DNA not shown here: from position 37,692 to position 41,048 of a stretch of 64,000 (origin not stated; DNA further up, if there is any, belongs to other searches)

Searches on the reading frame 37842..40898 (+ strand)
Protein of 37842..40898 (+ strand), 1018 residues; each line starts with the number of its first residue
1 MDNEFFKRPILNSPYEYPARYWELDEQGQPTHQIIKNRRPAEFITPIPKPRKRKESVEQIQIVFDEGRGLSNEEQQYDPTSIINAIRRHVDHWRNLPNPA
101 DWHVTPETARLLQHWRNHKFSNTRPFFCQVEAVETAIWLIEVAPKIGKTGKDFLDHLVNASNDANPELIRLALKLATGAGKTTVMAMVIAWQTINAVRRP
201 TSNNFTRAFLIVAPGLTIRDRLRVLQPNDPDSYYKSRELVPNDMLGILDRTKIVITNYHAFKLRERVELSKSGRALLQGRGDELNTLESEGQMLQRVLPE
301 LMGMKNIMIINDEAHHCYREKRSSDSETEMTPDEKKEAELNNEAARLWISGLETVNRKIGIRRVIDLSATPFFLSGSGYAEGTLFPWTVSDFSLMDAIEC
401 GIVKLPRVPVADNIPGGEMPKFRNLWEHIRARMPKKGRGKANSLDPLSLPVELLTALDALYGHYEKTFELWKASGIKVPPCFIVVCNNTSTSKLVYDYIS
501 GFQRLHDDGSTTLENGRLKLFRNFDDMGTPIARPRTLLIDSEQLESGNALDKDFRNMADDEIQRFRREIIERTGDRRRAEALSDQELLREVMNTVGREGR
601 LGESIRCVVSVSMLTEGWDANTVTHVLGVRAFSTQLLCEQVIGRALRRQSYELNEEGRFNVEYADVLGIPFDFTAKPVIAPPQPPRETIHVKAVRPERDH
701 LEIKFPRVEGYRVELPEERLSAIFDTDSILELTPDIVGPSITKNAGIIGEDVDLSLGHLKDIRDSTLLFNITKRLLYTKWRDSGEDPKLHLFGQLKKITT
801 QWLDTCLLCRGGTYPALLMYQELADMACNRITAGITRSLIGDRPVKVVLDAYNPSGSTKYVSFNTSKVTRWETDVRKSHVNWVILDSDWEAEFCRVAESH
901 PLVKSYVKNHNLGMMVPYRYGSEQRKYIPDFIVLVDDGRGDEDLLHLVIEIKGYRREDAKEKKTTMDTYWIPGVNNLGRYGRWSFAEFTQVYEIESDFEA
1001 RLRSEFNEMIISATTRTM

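Call 6: search_protein_families(library=padloc, proteins=[window:37842-40898:+], max_evalue=0.01)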
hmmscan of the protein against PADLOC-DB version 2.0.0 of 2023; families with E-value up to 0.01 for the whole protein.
window:37842-40898:+ (1018 aa): 2 families
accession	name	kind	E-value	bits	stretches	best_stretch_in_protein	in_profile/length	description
PDLC03647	REase_III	-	0.00018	17.8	0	602-648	504-550/989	Type III restriction enzyme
PDLC03648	REase_III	-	0.00025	17.3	1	606-648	312-354/871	Type III restriction enzyme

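Call 10: search_protein_families(library=ncbifam, proteins=[window:37842-40898:+], max_evalue=0.001)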
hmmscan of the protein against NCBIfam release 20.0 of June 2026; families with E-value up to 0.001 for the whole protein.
window:37842-40898:+ (1018 aa): 1 family
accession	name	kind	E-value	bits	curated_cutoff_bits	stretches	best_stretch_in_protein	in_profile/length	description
NF046055.1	restr_BPTD_3080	equivalog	0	1378.8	800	1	7-1000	2-968/970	BPTD_3080 family restriction endonuclease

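Call 53: search_protein_families(library=pfam, proteins=[window:37842-40898:+], max_evalue=0.001)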
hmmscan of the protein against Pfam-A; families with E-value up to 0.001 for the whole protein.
window:37842-40898:+ (1018 aa): 2 families
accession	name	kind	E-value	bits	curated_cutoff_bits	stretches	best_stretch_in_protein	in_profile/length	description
PF04851.21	ResIII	-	3.4e-09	37.2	22.5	1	129-371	8-162/164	Type III restriction enzyme, res subunit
PF19778.5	RE_endonuc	-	3.5e-05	24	23.4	1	880-962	5-81/108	Endonuclease domain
